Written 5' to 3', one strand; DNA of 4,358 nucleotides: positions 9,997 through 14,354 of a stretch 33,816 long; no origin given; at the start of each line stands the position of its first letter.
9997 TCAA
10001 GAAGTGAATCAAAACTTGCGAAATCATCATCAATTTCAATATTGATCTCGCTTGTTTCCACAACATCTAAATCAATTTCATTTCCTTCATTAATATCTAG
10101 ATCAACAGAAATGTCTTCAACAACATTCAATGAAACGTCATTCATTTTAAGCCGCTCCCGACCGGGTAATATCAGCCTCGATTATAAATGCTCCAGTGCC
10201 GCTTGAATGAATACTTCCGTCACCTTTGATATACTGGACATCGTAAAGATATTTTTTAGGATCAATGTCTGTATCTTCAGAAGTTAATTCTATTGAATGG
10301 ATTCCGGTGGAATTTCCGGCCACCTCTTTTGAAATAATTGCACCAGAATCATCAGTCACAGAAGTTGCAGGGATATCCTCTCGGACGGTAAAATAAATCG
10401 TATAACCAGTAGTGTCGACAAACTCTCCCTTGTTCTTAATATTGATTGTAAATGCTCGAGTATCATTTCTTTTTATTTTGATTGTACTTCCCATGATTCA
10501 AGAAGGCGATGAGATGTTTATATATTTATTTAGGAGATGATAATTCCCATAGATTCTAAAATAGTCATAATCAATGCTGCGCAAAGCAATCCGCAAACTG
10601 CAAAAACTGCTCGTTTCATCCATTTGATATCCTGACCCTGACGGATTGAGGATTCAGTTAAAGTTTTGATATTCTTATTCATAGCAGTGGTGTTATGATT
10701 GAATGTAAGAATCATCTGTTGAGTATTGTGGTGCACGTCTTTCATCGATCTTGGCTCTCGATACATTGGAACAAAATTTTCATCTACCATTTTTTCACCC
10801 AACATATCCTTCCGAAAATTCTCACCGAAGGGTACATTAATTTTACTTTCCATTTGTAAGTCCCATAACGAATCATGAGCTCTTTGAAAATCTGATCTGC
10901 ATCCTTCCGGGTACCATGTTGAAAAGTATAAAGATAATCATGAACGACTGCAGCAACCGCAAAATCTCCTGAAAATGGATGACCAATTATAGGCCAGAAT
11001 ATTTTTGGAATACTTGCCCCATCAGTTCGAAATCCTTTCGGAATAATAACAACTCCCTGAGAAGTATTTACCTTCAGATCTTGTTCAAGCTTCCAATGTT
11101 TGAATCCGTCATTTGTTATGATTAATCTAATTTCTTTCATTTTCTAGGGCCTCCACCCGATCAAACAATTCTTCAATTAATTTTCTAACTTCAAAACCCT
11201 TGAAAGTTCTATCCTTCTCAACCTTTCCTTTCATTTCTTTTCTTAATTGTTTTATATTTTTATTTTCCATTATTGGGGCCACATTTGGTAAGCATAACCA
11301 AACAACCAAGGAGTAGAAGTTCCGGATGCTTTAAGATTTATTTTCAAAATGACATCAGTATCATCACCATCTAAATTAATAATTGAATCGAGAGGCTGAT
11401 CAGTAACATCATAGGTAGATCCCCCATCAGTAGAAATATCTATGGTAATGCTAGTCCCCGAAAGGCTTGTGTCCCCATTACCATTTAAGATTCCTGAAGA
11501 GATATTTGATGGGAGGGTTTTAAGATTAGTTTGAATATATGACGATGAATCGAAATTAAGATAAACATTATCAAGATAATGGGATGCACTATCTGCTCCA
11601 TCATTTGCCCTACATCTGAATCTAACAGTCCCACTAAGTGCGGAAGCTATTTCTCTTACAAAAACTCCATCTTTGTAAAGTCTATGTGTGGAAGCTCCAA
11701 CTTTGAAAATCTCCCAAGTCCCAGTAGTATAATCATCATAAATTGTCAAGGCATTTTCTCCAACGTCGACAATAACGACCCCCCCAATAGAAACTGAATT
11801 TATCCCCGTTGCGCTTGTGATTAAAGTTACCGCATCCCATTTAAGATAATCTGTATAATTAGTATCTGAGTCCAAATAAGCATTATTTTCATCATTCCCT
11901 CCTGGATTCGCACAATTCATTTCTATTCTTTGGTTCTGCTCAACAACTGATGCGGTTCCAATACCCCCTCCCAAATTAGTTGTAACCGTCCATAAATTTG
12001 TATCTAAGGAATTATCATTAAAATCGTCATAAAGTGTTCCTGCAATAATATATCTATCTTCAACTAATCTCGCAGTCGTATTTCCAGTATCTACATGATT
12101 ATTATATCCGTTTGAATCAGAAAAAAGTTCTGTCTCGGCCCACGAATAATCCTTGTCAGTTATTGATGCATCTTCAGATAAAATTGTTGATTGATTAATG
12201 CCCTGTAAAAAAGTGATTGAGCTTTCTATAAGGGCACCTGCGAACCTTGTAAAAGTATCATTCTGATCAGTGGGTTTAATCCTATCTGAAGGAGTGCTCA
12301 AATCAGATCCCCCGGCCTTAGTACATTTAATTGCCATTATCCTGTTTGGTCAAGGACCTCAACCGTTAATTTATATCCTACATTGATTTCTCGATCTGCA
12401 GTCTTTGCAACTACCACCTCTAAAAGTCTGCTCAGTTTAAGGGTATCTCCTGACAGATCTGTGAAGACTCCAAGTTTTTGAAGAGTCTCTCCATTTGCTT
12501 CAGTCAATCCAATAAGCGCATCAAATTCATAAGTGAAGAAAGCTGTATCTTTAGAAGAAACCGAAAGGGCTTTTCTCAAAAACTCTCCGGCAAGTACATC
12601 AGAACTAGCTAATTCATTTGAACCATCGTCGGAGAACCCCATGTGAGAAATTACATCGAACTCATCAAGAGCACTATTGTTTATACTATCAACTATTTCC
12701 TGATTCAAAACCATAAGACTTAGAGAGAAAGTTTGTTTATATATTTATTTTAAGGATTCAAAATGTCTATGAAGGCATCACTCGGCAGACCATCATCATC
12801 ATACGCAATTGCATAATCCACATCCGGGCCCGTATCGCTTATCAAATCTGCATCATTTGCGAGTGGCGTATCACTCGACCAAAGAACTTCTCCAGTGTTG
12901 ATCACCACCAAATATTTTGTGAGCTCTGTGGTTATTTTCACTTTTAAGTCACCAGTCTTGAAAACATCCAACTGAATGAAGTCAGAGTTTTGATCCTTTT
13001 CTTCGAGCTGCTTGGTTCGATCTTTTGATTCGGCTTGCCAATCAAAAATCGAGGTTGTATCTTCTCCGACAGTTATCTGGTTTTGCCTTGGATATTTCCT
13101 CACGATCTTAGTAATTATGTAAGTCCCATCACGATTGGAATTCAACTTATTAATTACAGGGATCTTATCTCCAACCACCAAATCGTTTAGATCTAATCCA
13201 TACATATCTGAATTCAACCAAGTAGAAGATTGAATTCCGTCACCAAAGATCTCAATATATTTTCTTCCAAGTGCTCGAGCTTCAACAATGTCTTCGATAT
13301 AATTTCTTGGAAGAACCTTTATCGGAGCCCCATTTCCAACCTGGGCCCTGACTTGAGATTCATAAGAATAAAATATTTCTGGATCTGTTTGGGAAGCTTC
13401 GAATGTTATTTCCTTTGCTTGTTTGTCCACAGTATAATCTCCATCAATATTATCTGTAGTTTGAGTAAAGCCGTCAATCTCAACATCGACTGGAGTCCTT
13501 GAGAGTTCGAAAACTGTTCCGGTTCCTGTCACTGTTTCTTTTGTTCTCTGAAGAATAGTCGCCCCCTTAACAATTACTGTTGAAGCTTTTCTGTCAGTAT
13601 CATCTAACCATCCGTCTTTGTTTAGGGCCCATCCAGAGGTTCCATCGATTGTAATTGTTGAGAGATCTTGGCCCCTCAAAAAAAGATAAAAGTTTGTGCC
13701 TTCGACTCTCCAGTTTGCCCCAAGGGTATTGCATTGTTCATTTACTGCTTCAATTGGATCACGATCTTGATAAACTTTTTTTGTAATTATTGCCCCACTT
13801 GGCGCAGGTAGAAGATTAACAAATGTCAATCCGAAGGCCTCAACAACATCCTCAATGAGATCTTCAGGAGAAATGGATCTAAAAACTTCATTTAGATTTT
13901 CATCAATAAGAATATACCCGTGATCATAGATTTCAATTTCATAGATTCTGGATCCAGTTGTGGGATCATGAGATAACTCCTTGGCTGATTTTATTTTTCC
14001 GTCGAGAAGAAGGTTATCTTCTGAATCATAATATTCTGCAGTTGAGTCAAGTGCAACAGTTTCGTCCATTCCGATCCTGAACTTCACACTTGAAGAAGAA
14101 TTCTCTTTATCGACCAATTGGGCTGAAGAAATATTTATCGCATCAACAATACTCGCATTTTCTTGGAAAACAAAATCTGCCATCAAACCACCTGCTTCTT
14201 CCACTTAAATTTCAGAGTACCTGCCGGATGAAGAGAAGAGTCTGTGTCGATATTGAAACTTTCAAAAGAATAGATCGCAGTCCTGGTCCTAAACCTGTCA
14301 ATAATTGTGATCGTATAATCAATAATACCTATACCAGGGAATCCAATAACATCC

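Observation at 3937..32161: Fifteen TATA-like promoters in two sequence classes, each 21 (+/-1) nt from a leaderless ATG: archaeal-type transcription architecture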

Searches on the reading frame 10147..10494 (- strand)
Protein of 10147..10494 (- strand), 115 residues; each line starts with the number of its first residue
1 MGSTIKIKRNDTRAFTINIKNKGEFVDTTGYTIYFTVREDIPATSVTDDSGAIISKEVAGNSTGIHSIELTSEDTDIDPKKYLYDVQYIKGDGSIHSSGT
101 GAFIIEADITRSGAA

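Call 39: search_protein_families(library=pfam, max_evalue=0.01, proteins=[window:10147-10494:-])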
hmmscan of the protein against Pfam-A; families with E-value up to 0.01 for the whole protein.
window:10147-10494:- (115 aa): 0 families

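Call 64: search_protein_families(library=phrogs, max_evalue=0.001, proteins=[window:10147-10494:-])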
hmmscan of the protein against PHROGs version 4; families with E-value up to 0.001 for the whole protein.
window:10147-10494:- (115 aa): 1 family
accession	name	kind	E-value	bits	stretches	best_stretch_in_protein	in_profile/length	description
phrog_1084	-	unknown function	4e-13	50.5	1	4-113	9-118/123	unknown function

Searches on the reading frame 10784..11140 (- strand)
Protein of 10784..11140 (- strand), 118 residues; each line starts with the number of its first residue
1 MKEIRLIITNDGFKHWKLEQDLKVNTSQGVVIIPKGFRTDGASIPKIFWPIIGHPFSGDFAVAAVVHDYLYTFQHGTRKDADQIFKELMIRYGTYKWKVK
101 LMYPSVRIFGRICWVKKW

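Call 39: search_protein_families(library=pfam, max_evalue=0.01, proteins=[window:10784-11140:-])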
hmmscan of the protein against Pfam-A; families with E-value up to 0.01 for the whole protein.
window:10784-11140:- (118 aa): 1 family
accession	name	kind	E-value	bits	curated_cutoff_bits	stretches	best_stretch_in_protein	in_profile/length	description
PF07087.16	DUF1353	-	1.7e-26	92.1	22.5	1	16-106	1-91/91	Protein of unknown function (DUF1353)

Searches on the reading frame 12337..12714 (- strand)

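Call 39: search_protein_families(library=pfam, max_evalue=0.01, proteins=[window:12337-12714:-])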
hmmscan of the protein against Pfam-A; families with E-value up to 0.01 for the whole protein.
window:12337-12714:- (125 aa): 0 families

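Call 64: search_protein_families(library=phrogs, max_evalue=0.001, proteins=[window:12337-12714:-])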
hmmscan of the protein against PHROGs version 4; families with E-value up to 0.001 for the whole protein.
window:12337-12714:- (125 aa): 1 family
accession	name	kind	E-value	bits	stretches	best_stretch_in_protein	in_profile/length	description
phrog_18500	-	unknown function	3.8e-06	28.2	1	18-116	79-181/187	-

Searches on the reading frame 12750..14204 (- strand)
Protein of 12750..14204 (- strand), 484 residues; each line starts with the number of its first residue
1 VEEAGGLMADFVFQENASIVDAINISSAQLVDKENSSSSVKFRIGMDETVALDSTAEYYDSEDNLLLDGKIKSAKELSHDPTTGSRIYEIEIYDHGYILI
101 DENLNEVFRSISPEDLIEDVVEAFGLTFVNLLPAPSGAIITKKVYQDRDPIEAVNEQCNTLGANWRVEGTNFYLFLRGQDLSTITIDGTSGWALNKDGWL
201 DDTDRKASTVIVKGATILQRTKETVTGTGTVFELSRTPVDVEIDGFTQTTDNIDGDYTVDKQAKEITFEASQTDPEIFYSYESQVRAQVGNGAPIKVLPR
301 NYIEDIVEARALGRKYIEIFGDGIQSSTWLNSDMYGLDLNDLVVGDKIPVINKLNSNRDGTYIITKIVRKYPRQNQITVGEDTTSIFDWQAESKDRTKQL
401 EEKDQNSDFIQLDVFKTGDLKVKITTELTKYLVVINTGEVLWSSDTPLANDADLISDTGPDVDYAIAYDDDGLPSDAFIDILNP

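Call 9: search_protein_families(library=phrogs, proteins=[window:12750-14204:-])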
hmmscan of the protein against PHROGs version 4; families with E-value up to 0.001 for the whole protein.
window:12750-14204:- (484 aa): 0 families
